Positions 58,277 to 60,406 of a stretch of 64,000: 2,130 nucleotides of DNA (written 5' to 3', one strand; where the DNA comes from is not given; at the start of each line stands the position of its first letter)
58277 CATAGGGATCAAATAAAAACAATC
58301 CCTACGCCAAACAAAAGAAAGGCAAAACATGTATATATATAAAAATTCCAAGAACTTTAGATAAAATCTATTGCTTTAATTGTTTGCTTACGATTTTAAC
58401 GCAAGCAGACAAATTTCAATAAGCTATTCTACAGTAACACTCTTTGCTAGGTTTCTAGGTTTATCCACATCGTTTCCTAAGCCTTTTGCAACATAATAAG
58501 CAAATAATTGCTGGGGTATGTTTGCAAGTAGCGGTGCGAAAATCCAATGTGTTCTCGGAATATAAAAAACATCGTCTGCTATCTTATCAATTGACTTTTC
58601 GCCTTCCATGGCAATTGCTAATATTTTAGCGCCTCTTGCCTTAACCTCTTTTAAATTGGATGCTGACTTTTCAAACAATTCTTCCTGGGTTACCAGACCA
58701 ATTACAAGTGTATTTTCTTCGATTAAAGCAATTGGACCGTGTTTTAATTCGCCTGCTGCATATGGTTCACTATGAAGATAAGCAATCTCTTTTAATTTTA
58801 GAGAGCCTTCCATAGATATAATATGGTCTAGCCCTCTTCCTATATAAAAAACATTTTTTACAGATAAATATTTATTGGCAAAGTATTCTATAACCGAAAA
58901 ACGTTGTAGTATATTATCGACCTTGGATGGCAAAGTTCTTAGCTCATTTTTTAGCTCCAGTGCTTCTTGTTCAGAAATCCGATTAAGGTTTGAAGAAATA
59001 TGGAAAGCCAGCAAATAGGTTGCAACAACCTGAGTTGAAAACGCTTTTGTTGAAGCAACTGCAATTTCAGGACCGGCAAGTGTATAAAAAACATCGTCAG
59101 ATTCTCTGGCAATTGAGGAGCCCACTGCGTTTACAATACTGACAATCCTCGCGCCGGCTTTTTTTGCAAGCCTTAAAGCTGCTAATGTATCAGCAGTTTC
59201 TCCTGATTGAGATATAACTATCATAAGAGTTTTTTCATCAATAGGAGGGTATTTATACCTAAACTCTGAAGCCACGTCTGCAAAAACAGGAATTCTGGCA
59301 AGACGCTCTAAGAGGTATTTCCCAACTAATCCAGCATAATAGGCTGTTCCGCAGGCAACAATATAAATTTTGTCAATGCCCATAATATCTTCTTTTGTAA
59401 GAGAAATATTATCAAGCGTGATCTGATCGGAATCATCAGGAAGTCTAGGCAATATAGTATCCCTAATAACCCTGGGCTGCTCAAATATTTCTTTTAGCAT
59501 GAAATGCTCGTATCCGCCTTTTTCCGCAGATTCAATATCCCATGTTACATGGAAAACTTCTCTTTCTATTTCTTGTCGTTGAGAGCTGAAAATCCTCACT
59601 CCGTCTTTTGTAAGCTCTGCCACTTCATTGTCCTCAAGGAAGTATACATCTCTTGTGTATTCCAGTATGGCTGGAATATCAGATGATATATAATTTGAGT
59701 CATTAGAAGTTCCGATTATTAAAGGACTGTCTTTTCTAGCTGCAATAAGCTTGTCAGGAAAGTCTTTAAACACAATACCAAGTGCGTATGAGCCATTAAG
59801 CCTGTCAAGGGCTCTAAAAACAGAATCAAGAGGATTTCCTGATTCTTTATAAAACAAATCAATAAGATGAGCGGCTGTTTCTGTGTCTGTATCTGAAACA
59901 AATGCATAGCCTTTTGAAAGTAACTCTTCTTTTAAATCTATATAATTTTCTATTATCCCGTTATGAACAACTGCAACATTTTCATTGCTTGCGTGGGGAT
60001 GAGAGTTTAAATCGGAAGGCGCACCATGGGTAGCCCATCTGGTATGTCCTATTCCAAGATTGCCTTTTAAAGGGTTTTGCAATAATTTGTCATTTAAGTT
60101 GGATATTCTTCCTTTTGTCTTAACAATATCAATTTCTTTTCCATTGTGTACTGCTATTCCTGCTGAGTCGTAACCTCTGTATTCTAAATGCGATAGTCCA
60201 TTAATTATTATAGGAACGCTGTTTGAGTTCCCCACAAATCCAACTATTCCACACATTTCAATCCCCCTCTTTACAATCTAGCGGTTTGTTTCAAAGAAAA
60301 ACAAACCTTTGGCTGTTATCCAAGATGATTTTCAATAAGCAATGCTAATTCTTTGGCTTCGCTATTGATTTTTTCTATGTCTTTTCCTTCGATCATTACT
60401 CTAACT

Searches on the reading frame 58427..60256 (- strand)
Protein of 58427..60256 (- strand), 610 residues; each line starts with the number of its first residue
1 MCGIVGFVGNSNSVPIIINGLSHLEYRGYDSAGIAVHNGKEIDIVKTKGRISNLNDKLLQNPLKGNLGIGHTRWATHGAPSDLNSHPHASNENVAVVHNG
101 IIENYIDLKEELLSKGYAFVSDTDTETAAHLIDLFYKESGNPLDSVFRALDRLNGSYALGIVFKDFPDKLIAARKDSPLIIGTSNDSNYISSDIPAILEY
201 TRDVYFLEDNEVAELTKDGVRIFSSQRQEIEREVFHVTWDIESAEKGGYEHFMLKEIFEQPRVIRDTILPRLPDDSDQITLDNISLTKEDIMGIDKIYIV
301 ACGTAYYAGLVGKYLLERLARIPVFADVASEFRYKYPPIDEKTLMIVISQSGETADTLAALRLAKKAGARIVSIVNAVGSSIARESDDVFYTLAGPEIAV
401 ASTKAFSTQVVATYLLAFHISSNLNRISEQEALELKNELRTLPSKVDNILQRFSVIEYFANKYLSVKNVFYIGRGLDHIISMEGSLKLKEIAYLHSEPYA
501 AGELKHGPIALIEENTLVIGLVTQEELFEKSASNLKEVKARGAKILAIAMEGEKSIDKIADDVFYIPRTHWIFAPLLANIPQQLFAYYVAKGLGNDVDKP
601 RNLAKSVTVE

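Call 61: search_protein_families(library=pfam, proteins=[window:58427-60256:-])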
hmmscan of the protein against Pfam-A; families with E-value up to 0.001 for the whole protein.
window:58427-60256:- (610 aa): 4 families
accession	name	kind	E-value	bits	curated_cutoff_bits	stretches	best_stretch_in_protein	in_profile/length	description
PF01380.27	SIS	-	4.1e-57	192.1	25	2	295-417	6-129/131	SIS domain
PF13522.11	GATase_6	-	4.4e-16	59.5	27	1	65-189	10-126/130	Glutamine amidotransferase domain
PF13537.11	GATase_7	-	6.9e-14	52.4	25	1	86-198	14-122/123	Glutamine amidotransferase domain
PF13230.11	GATase_4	-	1.3e-05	24.7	23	1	30-139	34-145/272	Glutamine amidotransferases class-II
